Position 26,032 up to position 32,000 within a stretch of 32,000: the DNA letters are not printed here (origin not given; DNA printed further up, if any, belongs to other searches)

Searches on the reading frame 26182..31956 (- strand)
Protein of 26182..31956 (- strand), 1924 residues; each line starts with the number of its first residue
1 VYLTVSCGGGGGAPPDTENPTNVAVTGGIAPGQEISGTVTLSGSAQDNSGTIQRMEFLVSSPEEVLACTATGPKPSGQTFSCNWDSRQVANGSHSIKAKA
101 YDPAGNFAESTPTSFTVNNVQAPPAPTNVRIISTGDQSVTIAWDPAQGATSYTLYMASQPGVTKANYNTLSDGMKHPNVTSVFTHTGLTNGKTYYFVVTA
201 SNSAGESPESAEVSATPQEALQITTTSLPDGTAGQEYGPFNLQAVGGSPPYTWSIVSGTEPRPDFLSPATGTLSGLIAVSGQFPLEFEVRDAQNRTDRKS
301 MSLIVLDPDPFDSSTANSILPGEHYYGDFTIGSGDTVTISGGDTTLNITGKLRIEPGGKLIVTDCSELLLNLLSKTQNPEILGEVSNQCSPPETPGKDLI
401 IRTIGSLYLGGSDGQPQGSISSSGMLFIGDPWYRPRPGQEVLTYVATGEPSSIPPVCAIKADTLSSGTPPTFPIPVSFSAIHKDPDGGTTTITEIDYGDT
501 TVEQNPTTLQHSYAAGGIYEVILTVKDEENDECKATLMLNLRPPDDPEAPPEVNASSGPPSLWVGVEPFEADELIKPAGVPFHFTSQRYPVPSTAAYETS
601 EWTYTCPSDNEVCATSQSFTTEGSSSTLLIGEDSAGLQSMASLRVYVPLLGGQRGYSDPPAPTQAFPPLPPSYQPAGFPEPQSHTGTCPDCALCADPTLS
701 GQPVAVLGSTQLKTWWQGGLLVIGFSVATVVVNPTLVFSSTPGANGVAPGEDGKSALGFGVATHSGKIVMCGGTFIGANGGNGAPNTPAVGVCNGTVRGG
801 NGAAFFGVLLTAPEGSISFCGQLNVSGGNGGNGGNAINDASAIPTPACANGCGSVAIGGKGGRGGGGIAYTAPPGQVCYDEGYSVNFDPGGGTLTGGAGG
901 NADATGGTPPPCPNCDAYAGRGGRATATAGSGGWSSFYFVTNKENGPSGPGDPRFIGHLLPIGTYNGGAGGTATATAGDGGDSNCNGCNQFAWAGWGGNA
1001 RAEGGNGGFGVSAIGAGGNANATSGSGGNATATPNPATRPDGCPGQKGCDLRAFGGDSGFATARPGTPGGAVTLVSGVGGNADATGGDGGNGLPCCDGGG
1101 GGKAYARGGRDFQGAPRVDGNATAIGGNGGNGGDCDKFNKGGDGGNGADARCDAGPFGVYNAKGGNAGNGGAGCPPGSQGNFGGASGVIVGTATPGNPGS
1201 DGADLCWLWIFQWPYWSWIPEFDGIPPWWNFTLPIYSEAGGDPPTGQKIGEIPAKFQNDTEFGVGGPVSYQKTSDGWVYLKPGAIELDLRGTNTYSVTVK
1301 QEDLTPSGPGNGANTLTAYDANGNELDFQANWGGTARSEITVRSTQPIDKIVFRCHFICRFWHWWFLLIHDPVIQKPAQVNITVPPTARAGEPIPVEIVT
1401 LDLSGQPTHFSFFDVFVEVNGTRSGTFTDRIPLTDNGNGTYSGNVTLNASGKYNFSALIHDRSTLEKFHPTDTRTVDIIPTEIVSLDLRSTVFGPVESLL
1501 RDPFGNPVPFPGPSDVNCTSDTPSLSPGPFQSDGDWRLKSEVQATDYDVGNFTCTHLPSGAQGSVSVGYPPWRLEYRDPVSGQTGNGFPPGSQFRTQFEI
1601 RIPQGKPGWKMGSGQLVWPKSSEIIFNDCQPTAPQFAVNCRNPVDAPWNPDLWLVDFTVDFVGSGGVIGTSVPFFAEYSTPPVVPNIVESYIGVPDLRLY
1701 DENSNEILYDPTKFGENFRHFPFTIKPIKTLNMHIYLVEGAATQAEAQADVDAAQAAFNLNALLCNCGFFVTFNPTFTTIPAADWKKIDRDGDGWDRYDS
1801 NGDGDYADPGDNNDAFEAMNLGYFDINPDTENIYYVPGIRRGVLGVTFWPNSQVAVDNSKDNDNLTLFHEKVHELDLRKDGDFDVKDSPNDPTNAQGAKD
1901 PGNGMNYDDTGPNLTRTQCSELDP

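Call 92: search_protein_families(library=ncbifam, proteins=[window:26182-31956:-], max_evalue=0.00001)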
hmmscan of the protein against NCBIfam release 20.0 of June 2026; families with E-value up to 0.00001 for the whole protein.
window:26182-31956:- (1924 aa): 0 families

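Call 106: search_protein_families(library=pfam, proteins=[window:26182-31956:-], max_evalue=0.00001)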
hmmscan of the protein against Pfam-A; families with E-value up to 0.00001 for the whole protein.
window:26182-31956:- (1924 aa): 3 families
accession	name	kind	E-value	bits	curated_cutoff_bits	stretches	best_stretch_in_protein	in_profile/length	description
PF17957.7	Big_7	-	1.9e-09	38.5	24.1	1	30-98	9-70/70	Bacterial Ig domain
PF00041.27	fn3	-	3.2e-09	37.3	25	1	125-215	2-83/84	Fibronectin type III domain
PF18911.6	PKD_4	-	4.7e-08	33.4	27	1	475-535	19-79/85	PKD domain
